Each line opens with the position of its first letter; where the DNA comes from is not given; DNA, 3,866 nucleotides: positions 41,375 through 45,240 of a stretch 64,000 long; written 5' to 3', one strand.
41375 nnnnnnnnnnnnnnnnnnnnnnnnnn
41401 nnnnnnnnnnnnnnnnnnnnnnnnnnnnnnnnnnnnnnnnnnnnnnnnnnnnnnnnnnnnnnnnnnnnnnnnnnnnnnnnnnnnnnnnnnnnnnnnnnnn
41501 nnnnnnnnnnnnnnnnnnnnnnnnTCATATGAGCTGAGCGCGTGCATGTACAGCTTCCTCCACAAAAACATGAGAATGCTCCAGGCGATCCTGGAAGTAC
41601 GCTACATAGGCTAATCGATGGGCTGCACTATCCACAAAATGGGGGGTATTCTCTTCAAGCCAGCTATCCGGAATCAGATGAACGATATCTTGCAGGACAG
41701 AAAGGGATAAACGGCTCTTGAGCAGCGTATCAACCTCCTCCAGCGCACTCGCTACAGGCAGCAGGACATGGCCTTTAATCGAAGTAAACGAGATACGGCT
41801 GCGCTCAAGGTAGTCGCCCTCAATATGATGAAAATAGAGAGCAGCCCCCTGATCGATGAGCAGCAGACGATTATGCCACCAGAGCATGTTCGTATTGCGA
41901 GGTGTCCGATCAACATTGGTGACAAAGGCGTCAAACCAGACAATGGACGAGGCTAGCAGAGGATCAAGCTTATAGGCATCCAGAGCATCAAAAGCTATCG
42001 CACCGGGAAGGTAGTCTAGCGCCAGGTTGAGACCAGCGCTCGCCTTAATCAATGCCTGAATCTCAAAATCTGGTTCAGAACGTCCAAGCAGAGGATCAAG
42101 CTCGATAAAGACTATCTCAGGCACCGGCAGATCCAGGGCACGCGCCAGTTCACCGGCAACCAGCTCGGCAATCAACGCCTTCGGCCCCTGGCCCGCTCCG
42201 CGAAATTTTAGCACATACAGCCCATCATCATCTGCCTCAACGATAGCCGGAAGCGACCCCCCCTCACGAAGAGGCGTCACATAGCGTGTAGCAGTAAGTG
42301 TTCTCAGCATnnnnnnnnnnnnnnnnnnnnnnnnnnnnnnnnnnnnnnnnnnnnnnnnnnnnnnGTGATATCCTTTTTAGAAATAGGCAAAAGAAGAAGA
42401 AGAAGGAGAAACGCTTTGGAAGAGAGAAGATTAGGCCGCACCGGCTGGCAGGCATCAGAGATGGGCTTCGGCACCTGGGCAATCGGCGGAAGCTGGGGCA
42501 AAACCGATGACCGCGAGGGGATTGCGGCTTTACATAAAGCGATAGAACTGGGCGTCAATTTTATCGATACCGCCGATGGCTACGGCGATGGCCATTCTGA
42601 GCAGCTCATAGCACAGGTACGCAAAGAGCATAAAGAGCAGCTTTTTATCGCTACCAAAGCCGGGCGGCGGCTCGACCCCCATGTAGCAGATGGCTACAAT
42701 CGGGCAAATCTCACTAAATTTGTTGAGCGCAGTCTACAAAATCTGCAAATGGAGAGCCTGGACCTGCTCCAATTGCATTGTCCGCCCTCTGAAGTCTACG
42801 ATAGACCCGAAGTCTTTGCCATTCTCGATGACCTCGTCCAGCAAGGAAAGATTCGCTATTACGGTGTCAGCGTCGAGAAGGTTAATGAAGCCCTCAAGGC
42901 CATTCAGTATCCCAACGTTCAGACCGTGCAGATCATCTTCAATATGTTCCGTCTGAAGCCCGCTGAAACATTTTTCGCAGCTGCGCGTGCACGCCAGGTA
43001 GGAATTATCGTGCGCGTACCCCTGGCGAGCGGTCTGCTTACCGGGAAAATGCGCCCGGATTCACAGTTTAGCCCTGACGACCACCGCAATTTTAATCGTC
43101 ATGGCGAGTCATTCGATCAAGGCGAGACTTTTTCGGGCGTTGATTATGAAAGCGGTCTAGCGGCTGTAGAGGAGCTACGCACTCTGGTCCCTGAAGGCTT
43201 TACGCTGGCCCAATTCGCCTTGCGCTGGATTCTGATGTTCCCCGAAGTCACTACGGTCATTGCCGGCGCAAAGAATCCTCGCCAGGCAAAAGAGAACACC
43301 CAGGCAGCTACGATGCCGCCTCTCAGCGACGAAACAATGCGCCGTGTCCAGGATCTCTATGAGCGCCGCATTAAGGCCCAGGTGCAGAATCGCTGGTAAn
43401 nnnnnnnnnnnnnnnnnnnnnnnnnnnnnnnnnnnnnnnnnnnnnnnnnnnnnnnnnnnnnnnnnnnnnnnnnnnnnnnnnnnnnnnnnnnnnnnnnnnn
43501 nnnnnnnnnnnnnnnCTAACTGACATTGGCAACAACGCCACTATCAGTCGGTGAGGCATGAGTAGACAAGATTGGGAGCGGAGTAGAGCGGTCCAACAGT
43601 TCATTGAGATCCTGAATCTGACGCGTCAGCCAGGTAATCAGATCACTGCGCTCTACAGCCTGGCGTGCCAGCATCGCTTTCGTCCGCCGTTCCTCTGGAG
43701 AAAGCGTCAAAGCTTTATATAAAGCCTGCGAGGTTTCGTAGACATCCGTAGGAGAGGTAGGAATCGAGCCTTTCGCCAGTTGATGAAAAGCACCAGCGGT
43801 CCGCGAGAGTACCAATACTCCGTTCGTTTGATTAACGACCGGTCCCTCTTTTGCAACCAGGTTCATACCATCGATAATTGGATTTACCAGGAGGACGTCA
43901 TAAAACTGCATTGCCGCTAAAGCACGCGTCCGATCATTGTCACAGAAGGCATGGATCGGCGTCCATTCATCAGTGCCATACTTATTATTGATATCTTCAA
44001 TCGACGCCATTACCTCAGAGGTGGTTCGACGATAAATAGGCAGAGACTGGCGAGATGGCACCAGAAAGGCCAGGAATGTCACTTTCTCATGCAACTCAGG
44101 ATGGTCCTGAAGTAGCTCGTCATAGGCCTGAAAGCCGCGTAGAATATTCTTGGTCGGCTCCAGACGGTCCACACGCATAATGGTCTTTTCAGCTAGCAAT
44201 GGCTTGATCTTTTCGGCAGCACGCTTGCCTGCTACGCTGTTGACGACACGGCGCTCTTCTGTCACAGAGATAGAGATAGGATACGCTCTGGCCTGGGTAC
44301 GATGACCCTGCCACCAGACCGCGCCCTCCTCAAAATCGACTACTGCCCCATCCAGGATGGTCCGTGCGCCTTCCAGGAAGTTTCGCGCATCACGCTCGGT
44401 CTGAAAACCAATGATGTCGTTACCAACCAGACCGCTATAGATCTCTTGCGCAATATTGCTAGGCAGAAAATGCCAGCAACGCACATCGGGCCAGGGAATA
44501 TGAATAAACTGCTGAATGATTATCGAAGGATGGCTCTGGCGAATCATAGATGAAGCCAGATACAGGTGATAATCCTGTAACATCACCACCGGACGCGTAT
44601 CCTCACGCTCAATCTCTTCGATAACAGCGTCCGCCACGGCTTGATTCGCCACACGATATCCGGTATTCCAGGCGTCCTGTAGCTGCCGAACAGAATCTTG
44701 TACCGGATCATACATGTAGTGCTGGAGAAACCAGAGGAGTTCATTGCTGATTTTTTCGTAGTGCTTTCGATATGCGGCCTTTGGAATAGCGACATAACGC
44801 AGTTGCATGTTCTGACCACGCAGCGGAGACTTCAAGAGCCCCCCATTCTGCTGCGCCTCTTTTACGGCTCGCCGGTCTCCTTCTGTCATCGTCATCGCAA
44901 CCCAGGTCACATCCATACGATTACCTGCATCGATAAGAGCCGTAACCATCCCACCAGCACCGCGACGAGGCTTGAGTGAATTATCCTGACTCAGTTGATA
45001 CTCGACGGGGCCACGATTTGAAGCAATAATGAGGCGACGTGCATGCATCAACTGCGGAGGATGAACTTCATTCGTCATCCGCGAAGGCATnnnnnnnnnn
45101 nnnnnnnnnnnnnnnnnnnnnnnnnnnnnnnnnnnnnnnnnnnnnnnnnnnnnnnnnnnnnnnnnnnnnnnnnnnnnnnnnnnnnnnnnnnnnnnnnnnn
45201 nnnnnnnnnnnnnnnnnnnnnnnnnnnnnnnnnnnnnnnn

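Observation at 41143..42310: HipA-like kinase-domain protein overlapping a small DUF3037-like protein: candidate toxin-antitoxin-like or signalling pair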

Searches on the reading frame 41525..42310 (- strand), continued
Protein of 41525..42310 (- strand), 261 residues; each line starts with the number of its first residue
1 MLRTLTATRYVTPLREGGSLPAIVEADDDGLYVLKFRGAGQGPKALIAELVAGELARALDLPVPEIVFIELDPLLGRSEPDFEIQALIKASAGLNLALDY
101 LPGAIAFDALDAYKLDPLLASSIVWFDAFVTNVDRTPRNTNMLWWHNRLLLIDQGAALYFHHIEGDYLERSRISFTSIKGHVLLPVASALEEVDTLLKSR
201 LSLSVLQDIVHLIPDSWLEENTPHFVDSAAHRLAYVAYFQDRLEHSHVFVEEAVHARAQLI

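Call 99: search_protein_families(library=pfam, alignment_id=A7, max_evalue=0.00001)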
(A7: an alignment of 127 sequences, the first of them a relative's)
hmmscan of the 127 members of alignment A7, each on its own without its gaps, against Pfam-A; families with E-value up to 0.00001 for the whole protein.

A. member 1, L002:9033-9782:- (249 aa): 3 families
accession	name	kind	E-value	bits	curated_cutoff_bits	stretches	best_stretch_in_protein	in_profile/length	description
PF00106.31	adh_short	-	8.8e-62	208.5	26.6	1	8-200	1-193/195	short chain dehydrogenase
PF13561.12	adh_short_C2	-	1.5e-46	159.3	27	1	14-228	1-216/236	Enoyl-(Acyl carrier protein) reductase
PF08659.16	KR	-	1.4e-17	64.6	22.6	1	10-189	3-178/180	KR domain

B. families by the number of members that match (of 127 scanned): 153 families (the first 25 are shown)
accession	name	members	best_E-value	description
PF00294.29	PfkB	4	1e-42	pfkB family carbohydrate kinase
PF00106.31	adh_short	3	8.8e-62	short chain dehydrogenase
PF07690.21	MFS_1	3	1.1e-52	Major Facilitator Superfamily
PF13561.12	adh_short_C2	3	1.5e-46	Enoyl-(Acyl carrier protein) reductase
PF00072.30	Response_reg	3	1.7e-27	Response regulator receiver domain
PF08659.16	KR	3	1.4e-17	KR domain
PF05977.19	MFS_3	2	4.9e-166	Transmembrane secretion effector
PF00248.27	Aldo_ket_red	2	4.4e-68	Aldo/keto reductase family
PF00082.27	Peptidase_S8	2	8.1e-61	Subtilase family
PF01590.32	GAF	2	8.1e-48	GAF domain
PF13185.12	GAF_2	2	1.5e-46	GAF domain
PF00905.27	Transpeptidase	2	6.1e-40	Penicillin binding protein transpeptidase domain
PF00441.29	Acyl-CoA_dh_1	2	4.3e-29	Acyl-CoA dehydrogenase, C-terminal domain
PF02771.21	Acyl-CoA_dh_N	2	5.6e-27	Acyl-CoA dehydrogenase, N-terminal domain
PF00270.35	DEAD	2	8.9e-26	DEAD/DEAH box helicase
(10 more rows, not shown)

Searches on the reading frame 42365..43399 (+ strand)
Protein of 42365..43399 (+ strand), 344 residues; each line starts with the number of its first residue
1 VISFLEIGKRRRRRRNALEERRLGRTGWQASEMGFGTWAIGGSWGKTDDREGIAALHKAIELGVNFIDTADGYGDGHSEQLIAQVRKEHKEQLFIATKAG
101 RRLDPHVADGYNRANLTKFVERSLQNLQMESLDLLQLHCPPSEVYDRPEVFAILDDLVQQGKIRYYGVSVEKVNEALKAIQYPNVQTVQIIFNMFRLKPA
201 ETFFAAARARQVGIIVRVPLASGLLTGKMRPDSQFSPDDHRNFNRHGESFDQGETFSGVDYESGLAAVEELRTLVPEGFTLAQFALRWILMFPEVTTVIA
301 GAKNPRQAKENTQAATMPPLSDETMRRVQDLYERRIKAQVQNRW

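Call 35: search_protein_families(library=pfam, proteins=[window:42365-43399:+], max_evalue=0.001)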
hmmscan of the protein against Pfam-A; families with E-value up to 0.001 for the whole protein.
window:42365-43399:+ (344 aa): 1 family
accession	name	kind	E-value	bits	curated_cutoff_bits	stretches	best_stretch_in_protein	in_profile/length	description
PF00248.27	Aldo_ket_red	-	3e-68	230.5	24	1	32-332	1-290/291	Aldo/keto reductase family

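Call 89: search_protein_families(library=padloc, proteins=[window:42365-43399:+], max_evalue=0.00001)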
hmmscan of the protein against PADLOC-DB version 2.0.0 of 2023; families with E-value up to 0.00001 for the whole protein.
window:42365-43399:+ (344 aa): 0 families

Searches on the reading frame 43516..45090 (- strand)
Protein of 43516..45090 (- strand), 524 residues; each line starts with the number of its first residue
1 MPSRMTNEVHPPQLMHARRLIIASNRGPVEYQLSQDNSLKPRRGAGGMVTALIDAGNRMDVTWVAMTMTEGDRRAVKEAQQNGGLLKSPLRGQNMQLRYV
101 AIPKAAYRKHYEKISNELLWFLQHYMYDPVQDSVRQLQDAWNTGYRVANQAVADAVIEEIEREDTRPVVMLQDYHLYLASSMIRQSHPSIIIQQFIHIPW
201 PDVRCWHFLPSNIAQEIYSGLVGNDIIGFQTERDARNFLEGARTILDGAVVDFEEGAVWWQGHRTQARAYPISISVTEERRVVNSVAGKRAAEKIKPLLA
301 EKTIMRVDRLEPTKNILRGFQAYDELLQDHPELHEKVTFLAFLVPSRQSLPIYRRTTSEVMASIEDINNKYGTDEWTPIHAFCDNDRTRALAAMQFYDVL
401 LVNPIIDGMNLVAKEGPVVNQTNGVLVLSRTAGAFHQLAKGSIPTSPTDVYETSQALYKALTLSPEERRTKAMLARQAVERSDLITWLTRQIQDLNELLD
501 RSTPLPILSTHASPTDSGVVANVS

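Call 35: search_protein_families(library=pfam, proteins=[window:43516-45090:-], max_evalue=0.001)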
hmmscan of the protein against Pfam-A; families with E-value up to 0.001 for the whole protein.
window:43516-45090:- (524 aa): 1 family
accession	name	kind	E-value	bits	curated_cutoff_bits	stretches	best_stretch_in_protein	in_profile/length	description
PF00982.27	Glyco_transf_20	-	1.6e-99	334.2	32.5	1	19-496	2-472/473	Glycosyltransferase family 20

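Call 89: search_protein_families(library=padloc, proteins=[window:43516-45090:-], max_evalue=0.00001)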
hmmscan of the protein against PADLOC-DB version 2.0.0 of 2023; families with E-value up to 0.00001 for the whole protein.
window:43516-45090:- (524 aa): 0 families
